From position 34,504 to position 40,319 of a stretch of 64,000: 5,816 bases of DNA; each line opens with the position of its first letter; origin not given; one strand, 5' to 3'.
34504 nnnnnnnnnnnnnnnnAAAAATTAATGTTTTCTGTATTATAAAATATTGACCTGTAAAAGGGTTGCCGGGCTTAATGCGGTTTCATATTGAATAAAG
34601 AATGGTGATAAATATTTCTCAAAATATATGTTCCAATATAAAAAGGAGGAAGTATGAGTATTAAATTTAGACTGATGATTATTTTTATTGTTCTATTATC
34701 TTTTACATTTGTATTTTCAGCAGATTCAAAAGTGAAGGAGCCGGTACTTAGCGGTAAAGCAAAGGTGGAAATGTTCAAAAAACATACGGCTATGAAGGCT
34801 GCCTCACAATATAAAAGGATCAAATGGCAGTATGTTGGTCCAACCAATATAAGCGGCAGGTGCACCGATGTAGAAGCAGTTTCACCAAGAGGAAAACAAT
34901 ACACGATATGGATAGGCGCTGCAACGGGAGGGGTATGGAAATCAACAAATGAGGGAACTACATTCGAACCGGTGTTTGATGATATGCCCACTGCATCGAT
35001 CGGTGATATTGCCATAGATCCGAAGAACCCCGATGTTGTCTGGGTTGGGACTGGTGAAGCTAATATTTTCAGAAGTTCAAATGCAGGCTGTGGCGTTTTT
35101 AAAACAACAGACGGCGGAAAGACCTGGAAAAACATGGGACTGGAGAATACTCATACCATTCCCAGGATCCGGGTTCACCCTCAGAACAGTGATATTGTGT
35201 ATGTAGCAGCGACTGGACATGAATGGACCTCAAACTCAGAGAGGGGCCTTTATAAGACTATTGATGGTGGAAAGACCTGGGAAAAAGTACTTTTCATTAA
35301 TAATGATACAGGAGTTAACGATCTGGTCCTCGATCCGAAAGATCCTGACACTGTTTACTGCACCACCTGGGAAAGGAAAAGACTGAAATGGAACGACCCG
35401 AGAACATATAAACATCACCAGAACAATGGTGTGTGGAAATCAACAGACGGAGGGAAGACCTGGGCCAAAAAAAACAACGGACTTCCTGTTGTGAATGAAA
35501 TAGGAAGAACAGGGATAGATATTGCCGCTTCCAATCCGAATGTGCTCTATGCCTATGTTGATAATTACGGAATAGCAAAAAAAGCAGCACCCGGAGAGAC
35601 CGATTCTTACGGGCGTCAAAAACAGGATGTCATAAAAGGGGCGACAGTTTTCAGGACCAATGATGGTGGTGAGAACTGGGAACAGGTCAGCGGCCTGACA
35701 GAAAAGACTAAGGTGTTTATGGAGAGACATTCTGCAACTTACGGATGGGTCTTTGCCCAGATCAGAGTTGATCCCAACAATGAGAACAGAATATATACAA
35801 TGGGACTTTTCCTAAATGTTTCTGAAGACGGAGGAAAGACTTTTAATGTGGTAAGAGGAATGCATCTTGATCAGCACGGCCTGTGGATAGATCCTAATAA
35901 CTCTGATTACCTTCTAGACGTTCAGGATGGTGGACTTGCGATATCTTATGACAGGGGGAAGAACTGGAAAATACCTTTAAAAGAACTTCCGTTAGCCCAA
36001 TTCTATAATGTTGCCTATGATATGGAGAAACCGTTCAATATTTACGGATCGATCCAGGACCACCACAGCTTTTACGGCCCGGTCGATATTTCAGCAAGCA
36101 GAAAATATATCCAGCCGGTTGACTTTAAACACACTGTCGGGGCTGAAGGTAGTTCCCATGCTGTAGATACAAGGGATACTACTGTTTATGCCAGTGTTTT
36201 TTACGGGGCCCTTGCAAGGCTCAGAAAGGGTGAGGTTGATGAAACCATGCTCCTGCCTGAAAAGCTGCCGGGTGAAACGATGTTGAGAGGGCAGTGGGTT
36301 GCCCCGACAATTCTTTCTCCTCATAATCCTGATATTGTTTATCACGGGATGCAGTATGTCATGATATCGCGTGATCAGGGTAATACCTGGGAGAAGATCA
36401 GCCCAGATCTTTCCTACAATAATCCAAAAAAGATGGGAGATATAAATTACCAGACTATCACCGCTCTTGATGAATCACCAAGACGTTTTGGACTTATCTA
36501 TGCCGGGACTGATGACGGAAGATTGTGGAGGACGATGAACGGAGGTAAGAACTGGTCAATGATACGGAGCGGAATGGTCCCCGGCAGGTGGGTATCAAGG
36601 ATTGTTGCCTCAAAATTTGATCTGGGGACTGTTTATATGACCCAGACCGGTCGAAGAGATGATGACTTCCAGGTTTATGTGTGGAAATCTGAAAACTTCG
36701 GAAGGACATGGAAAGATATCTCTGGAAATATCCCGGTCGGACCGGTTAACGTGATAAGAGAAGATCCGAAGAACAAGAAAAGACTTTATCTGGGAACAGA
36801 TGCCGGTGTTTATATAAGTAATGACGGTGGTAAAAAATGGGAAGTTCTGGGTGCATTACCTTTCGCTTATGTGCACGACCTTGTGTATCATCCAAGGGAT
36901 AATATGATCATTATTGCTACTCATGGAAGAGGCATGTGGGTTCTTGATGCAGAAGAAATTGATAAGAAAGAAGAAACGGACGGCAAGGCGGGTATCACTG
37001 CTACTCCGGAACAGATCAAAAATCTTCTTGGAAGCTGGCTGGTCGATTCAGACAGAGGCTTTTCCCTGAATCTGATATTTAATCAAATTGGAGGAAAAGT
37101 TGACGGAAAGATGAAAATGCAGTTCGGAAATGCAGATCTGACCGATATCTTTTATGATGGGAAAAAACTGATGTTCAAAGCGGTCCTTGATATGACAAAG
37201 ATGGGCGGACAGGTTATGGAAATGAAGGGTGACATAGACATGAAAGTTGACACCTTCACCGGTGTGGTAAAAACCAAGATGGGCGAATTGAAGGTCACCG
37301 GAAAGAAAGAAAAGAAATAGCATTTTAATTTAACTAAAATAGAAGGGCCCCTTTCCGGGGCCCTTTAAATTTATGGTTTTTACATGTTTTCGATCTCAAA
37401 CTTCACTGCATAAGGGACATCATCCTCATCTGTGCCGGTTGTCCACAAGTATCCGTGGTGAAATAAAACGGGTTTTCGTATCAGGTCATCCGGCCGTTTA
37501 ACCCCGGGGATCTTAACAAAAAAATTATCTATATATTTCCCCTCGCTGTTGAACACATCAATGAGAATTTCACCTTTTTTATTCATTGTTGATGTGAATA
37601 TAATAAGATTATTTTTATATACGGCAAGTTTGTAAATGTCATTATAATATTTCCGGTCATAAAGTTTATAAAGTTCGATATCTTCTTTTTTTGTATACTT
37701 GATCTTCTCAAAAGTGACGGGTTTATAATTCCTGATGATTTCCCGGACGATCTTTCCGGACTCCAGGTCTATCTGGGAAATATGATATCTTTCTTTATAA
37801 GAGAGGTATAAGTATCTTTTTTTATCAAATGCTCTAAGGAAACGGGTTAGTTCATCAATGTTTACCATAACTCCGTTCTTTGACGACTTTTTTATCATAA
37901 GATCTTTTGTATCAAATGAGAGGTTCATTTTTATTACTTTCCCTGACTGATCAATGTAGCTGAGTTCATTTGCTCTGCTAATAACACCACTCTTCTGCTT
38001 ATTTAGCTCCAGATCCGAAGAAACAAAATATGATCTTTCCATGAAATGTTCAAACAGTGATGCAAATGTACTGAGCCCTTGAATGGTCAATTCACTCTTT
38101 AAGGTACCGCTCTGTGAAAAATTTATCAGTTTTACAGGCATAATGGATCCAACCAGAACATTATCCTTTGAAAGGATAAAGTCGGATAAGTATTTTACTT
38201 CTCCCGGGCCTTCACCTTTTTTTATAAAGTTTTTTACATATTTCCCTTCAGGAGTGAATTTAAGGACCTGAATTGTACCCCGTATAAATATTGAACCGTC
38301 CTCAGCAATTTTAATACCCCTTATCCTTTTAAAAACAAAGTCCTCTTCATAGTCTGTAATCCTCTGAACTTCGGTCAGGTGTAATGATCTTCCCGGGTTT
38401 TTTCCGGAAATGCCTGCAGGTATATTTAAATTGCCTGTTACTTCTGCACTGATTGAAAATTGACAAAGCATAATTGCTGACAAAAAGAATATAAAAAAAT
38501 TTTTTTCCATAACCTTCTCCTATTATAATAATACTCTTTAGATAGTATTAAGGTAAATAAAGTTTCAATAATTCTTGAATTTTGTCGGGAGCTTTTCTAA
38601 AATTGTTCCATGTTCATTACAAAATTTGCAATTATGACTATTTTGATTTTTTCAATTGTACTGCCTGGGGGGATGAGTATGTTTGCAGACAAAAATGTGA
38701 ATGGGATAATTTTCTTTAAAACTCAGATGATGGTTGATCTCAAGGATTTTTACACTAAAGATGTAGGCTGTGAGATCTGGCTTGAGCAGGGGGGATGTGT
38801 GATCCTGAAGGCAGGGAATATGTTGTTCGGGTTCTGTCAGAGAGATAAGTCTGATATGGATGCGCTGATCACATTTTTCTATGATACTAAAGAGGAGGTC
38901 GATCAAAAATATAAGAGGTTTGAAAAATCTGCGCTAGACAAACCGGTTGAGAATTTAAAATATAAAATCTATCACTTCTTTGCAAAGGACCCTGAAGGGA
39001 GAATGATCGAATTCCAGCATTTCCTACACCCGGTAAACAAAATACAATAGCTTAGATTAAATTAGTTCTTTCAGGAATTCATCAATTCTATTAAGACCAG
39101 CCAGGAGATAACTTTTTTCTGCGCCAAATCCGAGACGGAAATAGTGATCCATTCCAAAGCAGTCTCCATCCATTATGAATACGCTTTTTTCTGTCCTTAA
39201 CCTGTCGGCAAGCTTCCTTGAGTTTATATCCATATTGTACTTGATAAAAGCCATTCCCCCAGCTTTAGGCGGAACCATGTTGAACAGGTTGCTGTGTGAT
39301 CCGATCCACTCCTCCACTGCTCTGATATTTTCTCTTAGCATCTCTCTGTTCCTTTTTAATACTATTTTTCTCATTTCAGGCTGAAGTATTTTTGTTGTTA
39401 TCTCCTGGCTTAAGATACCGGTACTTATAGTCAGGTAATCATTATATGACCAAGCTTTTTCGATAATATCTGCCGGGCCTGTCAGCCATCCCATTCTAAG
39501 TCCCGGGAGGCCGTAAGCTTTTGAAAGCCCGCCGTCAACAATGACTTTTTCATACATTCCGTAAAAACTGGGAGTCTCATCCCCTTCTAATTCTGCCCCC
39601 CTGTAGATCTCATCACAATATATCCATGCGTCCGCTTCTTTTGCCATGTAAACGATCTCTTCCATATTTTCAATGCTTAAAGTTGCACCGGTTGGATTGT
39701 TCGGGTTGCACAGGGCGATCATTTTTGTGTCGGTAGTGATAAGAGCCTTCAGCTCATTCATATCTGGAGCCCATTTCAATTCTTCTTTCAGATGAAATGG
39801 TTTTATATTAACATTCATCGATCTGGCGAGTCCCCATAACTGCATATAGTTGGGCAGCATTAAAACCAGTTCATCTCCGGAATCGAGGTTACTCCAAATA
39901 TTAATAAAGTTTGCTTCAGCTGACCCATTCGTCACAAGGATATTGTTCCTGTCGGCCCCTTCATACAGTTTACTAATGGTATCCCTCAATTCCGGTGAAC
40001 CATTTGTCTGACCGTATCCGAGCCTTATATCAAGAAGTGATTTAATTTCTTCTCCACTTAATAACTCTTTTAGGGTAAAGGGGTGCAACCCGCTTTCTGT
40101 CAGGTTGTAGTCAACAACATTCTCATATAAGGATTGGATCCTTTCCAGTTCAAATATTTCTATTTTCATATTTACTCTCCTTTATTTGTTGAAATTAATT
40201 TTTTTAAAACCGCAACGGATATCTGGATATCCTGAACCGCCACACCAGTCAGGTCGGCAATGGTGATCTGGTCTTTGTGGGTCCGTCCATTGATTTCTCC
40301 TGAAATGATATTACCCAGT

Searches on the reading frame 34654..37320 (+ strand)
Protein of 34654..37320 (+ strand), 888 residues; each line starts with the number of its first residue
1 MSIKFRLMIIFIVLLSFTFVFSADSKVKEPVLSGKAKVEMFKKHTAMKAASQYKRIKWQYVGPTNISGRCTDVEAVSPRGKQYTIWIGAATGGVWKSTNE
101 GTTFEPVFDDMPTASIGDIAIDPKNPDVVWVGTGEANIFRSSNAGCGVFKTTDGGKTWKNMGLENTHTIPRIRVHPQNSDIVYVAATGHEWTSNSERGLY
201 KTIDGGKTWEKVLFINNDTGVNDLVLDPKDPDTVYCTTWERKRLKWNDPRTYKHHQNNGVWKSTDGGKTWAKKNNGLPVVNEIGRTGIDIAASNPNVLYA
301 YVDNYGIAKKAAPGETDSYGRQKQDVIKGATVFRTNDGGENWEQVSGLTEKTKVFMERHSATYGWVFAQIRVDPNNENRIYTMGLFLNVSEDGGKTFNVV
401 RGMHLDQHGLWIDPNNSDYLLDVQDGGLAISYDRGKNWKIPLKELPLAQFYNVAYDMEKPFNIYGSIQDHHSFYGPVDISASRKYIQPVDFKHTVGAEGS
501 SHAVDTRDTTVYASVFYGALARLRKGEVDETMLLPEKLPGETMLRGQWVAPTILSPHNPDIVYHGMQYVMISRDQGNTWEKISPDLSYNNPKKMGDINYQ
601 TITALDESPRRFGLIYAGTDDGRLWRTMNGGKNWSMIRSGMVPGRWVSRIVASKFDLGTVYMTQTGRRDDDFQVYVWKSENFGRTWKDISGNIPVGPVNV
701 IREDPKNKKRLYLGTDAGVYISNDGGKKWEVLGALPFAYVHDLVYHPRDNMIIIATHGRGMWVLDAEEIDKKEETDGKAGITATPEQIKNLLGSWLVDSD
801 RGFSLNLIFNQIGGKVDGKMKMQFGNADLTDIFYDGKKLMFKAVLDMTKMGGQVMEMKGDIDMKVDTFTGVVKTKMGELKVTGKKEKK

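Call 46: search_protein_families(library=pfam, proteins=[window:34654-37320:+], max_evalue=0.00001)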
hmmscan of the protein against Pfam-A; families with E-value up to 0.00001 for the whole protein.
window:34654-37320:+ (888 aa): 3 families
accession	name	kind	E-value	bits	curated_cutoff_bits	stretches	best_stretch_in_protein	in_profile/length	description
PF15902.12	Sortilin-Vps10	-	1.2e-35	123.6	33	2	148-273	3-112/446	Sortilin, neurotensin receptor 3,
PF02012.26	BNR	-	1.4e-15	55.1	27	0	261-271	1-11/12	BNR/Asp-box repeat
PF24316.1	Tli3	-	1.2e-06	29.3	27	0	129-168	65-106/129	T6SS Tli3 immunity protein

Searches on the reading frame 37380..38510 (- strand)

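Call 46: search_protein_families(library=pfam, proteins=[window:37380-38510:-], max_evalue=0.00001)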
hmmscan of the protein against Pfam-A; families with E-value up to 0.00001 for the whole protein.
window:37380-38510:- (376 aa): 1 family
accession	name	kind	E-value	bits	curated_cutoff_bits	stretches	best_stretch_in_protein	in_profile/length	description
PF17170.10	DUF5128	-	6.8e-07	29.2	22.9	0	56-322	39-286/321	6-bladed beta-propeller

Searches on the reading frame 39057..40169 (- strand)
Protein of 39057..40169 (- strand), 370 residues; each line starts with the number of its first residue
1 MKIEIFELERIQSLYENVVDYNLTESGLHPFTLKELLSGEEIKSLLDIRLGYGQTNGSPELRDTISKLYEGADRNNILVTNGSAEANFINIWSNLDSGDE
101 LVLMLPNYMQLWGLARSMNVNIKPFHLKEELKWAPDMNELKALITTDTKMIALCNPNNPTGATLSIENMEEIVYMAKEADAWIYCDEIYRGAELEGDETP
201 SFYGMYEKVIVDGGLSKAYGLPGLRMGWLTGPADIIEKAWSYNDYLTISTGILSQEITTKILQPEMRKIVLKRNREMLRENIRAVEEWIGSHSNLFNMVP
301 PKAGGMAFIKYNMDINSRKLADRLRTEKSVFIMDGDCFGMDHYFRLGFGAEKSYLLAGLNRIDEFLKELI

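Call 46: search_protein_families(library=pfam, proteins=[window:39057-40169:-], max_evalue=0.00001)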
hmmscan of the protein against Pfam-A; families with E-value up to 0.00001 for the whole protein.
window:39057-40169:- (370 aa): 2 families
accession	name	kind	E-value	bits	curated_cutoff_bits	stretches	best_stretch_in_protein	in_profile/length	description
PF00155.27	Aminotran_1_2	-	4.2e-43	148.3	19.7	1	49-352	35-351/361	Aminotransferase class I and II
PF00266.25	Aminotran_5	-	3.3e-09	36.7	21.5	1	59-186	46-175/371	Aminotransferase class-V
